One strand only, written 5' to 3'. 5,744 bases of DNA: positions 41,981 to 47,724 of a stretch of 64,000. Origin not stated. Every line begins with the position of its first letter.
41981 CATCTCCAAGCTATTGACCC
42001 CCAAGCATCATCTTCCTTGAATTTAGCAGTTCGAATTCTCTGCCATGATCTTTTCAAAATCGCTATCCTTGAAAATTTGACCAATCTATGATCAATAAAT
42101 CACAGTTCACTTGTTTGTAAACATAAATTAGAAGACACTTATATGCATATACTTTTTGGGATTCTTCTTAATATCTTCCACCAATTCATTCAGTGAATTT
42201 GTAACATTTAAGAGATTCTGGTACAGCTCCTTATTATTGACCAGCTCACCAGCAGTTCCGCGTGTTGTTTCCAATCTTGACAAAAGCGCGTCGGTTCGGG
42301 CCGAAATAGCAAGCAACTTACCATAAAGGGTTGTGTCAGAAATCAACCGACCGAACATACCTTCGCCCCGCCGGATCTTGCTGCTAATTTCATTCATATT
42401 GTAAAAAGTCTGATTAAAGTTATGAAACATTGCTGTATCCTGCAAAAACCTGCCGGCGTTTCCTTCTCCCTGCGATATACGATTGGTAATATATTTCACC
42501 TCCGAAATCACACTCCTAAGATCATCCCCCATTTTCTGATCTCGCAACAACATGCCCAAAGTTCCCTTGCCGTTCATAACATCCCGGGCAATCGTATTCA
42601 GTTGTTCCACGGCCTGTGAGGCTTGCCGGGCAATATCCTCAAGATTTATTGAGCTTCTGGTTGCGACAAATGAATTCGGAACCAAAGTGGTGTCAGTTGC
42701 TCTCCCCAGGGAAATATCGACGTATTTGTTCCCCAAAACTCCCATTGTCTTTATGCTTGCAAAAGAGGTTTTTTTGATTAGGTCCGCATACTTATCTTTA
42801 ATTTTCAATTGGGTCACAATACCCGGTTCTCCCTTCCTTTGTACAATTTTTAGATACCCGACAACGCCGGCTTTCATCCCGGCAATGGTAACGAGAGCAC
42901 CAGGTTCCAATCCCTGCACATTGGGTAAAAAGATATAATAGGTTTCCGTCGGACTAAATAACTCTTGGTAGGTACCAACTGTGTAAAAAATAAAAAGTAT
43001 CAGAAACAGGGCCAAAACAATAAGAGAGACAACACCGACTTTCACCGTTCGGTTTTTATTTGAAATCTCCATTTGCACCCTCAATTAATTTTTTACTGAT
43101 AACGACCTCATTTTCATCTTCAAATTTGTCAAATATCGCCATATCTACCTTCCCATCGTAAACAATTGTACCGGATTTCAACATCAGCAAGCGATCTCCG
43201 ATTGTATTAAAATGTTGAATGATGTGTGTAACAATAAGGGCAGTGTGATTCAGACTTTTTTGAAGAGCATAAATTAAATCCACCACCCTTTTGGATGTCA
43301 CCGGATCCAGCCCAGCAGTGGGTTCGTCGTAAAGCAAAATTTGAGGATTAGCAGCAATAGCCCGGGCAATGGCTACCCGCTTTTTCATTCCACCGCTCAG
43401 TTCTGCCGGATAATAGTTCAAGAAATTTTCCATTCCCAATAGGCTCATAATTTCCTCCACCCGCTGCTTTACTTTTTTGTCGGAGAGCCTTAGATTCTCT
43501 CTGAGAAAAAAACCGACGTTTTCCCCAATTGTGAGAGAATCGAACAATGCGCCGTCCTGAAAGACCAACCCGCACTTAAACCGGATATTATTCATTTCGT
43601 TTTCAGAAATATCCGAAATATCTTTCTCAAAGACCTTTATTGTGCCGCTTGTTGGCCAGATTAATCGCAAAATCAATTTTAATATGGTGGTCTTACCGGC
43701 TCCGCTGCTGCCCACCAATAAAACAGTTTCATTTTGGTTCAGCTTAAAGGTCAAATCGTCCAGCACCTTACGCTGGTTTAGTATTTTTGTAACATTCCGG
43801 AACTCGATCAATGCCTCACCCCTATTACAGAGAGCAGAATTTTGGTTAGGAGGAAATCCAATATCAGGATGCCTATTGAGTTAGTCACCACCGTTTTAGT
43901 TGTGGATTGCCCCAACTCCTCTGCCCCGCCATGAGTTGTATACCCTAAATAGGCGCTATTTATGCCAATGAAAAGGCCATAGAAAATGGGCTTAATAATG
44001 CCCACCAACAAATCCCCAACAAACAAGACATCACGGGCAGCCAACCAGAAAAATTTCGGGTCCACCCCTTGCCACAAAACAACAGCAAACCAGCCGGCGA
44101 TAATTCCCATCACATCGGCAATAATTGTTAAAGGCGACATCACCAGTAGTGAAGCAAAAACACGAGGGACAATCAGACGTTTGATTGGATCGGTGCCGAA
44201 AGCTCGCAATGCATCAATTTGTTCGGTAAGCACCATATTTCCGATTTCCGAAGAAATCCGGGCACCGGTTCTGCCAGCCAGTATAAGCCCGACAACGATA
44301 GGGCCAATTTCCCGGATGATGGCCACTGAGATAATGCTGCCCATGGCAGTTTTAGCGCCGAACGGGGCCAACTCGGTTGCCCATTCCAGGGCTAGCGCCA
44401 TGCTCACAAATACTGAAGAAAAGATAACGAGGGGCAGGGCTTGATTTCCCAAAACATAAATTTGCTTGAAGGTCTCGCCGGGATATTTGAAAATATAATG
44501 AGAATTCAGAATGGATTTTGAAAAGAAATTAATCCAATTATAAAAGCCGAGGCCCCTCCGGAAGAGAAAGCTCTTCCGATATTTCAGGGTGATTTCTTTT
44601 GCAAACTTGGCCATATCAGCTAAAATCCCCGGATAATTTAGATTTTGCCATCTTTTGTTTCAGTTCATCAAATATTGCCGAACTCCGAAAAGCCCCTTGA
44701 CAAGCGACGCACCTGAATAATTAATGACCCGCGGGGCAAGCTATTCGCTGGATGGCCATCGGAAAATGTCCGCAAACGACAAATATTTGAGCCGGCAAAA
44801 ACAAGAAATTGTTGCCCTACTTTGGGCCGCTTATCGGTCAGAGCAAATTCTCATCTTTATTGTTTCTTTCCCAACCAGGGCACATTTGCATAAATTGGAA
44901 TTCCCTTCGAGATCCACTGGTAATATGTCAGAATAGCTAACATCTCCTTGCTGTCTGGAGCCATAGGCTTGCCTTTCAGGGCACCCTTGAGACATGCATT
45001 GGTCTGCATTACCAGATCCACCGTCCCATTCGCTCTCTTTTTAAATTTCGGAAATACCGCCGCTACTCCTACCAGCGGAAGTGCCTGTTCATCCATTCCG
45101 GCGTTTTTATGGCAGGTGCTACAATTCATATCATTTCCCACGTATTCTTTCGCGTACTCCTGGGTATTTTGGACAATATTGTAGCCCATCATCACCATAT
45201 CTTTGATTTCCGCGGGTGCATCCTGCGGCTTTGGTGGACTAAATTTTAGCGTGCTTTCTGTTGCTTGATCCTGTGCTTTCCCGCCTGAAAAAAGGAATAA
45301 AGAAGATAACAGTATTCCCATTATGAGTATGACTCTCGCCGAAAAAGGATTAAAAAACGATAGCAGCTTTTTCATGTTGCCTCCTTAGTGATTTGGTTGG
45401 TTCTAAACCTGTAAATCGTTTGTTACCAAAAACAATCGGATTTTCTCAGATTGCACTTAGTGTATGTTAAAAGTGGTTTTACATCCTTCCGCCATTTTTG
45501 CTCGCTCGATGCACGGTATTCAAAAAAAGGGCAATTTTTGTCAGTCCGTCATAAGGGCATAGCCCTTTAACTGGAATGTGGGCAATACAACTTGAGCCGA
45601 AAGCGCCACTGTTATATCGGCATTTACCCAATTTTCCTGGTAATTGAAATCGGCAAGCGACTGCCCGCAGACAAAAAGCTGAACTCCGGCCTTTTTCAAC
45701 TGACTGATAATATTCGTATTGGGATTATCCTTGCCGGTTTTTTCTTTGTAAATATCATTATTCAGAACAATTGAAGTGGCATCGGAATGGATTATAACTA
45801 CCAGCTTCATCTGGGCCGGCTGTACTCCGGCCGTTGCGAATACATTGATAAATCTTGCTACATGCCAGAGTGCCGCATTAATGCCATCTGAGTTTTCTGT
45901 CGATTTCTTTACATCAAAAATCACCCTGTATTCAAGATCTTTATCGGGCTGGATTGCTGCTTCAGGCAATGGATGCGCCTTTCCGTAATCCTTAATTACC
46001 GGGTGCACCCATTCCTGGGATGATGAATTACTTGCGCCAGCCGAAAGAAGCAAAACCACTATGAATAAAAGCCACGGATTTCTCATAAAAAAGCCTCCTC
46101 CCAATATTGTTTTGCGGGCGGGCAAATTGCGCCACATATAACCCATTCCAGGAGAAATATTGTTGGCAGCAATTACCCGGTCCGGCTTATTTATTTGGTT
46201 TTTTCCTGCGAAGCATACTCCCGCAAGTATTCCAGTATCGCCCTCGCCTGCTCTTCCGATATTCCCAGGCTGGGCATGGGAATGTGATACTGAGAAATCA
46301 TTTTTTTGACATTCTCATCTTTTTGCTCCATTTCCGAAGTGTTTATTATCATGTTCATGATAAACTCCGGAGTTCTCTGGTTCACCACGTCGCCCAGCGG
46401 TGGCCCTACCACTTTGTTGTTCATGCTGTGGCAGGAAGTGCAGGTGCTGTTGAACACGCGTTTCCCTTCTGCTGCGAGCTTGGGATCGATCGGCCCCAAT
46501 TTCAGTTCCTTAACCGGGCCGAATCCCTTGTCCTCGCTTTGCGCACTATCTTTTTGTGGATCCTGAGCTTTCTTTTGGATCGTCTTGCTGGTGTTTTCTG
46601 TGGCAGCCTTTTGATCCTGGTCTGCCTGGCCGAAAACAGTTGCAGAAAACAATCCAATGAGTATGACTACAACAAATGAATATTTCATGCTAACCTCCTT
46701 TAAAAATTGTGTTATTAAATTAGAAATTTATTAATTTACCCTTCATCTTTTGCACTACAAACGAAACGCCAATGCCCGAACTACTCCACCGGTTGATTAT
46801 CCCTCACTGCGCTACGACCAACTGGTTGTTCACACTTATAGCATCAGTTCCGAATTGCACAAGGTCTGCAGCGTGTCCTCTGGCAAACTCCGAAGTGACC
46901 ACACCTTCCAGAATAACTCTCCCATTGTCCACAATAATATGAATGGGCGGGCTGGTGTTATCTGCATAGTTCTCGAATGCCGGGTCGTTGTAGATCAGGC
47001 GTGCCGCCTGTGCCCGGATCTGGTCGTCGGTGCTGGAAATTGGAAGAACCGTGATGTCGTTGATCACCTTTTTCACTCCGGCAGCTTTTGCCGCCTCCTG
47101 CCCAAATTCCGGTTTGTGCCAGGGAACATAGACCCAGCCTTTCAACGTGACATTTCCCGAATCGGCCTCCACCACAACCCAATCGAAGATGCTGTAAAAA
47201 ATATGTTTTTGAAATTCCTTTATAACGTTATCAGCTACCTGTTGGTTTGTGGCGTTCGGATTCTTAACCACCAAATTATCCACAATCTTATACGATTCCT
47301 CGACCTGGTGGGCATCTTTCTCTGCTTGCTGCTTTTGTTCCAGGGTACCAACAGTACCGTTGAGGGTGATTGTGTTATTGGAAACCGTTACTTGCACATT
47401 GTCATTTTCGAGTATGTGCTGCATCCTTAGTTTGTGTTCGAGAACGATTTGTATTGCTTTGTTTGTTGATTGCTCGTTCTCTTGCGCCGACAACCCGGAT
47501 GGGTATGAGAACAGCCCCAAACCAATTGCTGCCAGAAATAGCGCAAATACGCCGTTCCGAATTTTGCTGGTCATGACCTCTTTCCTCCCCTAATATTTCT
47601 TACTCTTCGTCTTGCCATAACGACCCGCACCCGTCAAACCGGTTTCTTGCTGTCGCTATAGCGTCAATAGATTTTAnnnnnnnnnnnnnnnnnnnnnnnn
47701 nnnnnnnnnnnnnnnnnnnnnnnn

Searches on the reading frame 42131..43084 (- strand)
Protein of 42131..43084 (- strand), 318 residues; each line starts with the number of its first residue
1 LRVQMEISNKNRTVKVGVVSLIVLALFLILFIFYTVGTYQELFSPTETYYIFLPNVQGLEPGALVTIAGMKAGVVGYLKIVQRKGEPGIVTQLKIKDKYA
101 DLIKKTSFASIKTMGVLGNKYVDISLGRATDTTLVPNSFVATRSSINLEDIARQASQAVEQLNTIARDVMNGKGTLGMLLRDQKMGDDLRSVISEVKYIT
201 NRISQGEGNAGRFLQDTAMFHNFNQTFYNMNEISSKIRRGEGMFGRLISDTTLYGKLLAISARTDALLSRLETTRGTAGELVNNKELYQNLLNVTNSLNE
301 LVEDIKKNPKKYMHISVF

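Call 47: search_protein_families(library=pfam, proteins=[window:42131-43084:-], max_evalue=0.001)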
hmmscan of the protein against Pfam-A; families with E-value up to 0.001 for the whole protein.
window:42131-43084:- (318 aa): 1 family
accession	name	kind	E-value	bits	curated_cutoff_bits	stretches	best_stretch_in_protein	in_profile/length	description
PF02470.25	MlaD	-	3.6e-13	50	25.1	1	46-125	2-79/81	MlaD protein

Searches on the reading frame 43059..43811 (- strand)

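Call 47: search_protein_families(library=pfam, proteins=[window:43059-43811:-], max_evalue=0.001)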
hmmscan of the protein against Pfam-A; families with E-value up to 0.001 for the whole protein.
window:43059-43811:- (251 aa): 8 families
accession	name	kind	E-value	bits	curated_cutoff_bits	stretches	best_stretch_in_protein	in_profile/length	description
PF00005.33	ABC_tran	-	1.2e-36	126.8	25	1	17-166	1-137/137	ABC transporter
PF13304.12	AAA_21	-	1.8e-09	38.5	27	1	121-196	221-298/304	AAA domain, putative AbiEii toxin, Type IV TA system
PF20720.3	nSTAND3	-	1.4e-05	25.3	27.2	1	16-69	6-58/155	Novel STAND NTPase 3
PF13175.12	AAA_15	-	1.5e-05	25.2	32.1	0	21-84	18-83/374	AAA ATPase domain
PF02463.25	SMC_N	-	2.1e-05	24.5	40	1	27-208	24-208/220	RecF/RecN/SMC N terminal domain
PF13476.12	AAA_23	-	6.4e-05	24.1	27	1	14-130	8-117/201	AAA domain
PF13555.12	AAA_29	-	0.0001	22.4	27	1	18-55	13-50/61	P-loop containing region of AAA domain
PF03193.22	RsgA_GTPase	-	0.00045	20.5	30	1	12-48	92-127/174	RsgA GTPase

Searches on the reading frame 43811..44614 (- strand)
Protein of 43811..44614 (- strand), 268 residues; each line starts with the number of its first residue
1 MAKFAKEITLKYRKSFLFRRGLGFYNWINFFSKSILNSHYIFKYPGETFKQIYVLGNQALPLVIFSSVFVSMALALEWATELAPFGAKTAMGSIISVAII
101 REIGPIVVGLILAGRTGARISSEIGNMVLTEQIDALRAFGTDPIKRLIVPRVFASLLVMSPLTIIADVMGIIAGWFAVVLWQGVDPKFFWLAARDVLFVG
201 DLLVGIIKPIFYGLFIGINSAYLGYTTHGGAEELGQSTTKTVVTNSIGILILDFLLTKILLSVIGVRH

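Call 47: search_protein_families(library=pfam, proteins=[window:43811-44614:-], max_evalue=0.001)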
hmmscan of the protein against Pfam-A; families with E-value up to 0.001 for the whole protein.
window:43811-44614:- (268 aa): 1 family
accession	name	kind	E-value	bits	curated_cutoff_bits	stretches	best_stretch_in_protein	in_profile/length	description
PF02405.21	MlaE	-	8.7e-68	228.5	22.5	1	49-258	2-211/212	Permease MlaE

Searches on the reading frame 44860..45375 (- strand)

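Call 68: search_protein_families(library=ncbifam, proteins=[window:44860-45375:-], max_evalue=0.01)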
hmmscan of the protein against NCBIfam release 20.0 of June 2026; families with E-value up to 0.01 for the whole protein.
window:44860-45375:- (172 aa): 1 family
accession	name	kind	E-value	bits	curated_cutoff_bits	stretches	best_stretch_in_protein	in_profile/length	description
TIGR04484.1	thiosulf_SoxA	equivalog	1.8e-09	37.2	110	1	80-162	121-206/212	sulfur oxidation c-type cytochrome SoxA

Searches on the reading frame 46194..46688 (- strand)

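Call 68: search_protein_families(library=ncbifam, proteins=[window:46194-46688:-], max_evalue=0.01)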
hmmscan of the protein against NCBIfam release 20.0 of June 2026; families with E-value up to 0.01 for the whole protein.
window:46194-46688:- (165 aa): 10 families
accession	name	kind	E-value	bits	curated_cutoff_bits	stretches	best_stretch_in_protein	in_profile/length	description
NF045773.1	cytochro_C550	exception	6.7e-08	32.5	125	1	72-118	49-96/118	cytochrome c550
TIGR02603.1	CxxCH_TIGR02603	domain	3.9e-07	30.2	68.15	1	72-120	3-53/134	putative heme-binding domain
NF045774.1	cytochro_C551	exception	4.3e-07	29.9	118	1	71-117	38-85/110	cytochrome c551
NF040606.1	CytoC_perox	subfamily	5.7e-06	25.8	150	1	63-103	289-318/524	di-heme-cytochrome C peroxidase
NF052246.1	SorB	equivalog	2.3e-05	24.4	93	0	124-157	50-78/80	SorB family sulfite dehydrogenase c-type cytochrome subunit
TIGR00782.1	ccoP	equivalog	3.8e-05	23.1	179.95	1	63-119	194-243/285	cytochrome-c oxidase, cbb3-type subunit III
TIGR04485.1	thiosulf_SoxX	equivalog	0.0021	18.7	61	1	81-155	3-75/78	sulfur oxidation c-type cytochrome SoxX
NF050122.1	bc1_QcrC_actin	exception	0.0024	17.2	200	1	70-93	39-62/253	cytochrome bc1 complex diheme cytochrome c subunit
NF011054.0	PRK14486.1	equivalog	0.0091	15.5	447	0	71-159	214-291/294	putative bifunctional cbb3-type cytochrome c oxidase subunit II/cytochrome c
TIGR03045.1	PS_II_C550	equivalog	0.0097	15.6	177.75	0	72-88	51-67/159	photosystem II cytochrome c-550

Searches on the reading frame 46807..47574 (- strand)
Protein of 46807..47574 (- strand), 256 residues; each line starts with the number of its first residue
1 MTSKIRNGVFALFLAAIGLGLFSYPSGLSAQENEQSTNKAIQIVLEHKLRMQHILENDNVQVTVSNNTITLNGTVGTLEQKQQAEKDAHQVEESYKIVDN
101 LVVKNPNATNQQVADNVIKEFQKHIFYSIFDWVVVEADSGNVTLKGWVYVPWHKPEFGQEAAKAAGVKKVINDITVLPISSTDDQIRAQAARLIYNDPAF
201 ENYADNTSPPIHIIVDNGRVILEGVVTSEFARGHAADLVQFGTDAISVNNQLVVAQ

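Call 48: search_protein_families(library=pfam, proteins=[window:46807-47574:-], max_evalue=0.001)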
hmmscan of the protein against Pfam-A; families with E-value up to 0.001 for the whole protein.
window:46807-47574:- (256 aa): 1 family
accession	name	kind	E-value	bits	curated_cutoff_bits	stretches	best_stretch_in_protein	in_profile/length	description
PF04972.22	BON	-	1.1e-25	90.1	27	3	48-105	12-69/69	BON domain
